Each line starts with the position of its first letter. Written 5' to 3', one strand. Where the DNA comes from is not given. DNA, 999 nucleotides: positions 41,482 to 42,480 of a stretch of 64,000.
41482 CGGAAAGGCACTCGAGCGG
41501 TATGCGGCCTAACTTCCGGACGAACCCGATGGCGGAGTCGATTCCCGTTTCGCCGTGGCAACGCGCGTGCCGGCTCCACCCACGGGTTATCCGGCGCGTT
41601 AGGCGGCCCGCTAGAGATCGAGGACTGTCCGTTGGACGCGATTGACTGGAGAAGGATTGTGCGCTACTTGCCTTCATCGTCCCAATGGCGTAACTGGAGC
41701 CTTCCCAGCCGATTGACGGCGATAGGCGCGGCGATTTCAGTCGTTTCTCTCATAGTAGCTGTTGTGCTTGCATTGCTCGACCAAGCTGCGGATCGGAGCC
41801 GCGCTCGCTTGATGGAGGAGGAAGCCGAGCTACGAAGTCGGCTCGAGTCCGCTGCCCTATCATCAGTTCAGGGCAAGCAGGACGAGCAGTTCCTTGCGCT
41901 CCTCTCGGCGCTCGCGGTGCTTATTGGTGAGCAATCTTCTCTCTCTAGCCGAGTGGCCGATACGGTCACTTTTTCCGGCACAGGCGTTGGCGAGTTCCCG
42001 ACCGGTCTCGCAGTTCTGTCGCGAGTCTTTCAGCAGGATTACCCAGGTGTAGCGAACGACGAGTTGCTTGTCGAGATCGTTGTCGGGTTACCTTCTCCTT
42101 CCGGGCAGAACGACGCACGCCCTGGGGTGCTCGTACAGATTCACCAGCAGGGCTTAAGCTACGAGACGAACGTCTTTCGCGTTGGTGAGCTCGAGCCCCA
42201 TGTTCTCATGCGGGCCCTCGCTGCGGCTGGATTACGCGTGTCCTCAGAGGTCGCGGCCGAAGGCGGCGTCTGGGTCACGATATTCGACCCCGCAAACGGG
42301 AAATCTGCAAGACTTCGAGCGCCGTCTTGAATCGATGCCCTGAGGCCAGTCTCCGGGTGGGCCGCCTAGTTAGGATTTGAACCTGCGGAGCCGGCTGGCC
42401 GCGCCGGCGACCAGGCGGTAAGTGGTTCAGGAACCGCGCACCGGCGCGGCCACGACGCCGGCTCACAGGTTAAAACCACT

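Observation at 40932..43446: Low-GC island organised like an integrase-less integron cassette array with four ORFs of unknown function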

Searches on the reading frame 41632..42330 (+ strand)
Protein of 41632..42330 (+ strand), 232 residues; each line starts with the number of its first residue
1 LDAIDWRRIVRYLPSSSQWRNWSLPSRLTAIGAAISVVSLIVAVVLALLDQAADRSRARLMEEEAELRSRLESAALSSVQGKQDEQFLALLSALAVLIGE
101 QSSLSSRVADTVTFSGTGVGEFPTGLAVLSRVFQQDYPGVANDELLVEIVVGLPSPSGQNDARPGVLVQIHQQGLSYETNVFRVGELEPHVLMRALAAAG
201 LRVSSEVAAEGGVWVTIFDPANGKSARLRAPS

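Call 7: search_protein_families(library=pfam, proteins=[window:41632-42330:+], max_evalue=1)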
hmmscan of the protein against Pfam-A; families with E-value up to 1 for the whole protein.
window:41632-42330:+ (232 aa): 0 families

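Call 8: search_protein_families(library=padloc, proteins=[window:41632-42330:+], max_evalue=1)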
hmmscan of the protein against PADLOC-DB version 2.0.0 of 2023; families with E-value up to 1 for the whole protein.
window:41632-42330:+ (232 aa): 0 families

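Call 9: search_protein_families(library=ncbifam, proteins=[window:41632-42330:+], max_evalue=1)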
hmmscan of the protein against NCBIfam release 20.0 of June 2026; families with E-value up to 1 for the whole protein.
window:41632-42330:+ (232 aa): 1 family
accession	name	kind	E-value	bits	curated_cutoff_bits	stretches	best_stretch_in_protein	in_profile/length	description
NF009089.0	PRK12425.1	equivalog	0.064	12.1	840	1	37-88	37-88/464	class II fumarate hydratase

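Call 40: find_homologous_proteins(query=window:41632-42330:+)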
Query window:41632-42330:+ (232 aa): 1 proteins with E <= 0.001 among 8000 candidates.
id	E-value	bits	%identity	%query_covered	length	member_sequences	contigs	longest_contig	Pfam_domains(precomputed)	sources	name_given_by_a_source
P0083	6.6e-133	459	100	96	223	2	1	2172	-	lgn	-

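Call 112: search_protein_representatives(protein=window:41632-42330:+)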
Query: 232 residues. Proteins with E-value up to 0.001 (for the whole library): 35; up to 1e-10: 1; up to 1e-30: 1. The best 35 are listed.
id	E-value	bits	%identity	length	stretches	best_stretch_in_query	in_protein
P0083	2.1e-133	459.1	100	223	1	10-232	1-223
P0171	2.8e-06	43.8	48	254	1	11-60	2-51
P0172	4.0e-06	43.3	53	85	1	11-63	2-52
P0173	1.2e-05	41.7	51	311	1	7-56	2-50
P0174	2.5e-05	40.6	32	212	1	10-94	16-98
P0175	3.8e-05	40.1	33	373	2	13-58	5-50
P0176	4.6e-05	39.8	59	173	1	10-53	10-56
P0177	5.0e-05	39.7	41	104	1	10-73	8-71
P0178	7.3e-05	39.1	31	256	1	12-97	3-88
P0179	7.5e-05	39.1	38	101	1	12-80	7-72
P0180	7.6e-05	39.1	43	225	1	13-63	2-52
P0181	8.3e-05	38.9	32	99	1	12-73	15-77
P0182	9.4e-05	38.8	33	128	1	12-98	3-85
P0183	1.1e-04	38.6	55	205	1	11-52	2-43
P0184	1.6e-04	38.0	42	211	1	11-55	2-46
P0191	3.9e-04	36.8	34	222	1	8-125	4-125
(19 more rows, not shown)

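Call 114: search_protein_families(library=pfam, proteins=[P0171, P0173, P0174, P0176, P0178, P0180, P0183, P0191, P0083], max_evalue=0.1)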
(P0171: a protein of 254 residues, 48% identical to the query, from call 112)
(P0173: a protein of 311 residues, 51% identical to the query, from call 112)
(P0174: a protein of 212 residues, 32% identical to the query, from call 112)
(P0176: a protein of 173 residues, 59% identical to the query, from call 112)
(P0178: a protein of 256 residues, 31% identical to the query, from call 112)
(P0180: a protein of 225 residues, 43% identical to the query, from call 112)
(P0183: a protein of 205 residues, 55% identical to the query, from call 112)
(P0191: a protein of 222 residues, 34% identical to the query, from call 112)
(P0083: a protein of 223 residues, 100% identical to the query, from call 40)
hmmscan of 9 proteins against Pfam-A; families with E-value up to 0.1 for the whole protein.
P0171 (254 aa): 1 family
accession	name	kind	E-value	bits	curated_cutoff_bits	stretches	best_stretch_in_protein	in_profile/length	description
PF00646.38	F-box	-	0.002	18.4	20.5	1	95-122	10-37/43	F-box domain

P0173 (311 aa): 0 families

P0174 (212 aa): 1 family
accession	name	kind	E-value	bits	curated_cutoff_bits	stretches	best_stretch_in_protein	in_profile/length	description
PF06210.16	DUF1003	-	0.0053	17.4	27.4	1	35-90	36-91/103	Protein of unknown function (DUF1003)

P0176 (173 aa): 0 families

P0178 (256 aa): 1 family
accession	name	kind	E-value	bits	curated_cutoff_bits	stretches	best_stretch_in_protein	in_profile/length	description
PF20050.4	DUF6452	-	0.083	13.5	27.1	0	45-127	6-82/108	Family of unknown function (DUF6452)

P0180 (225 aa): 0 families

P0183 (205 aa): 1 family
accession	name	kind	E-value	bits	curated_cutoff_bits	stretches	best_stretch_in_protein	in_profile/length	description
PF22058.2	X25_BaPul_like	-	0.025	15.1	27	1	129-163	3-37/87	Pullulanase X25 domain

P0191 (222 aa): 0 families

P0083 (223 aa): 0 families
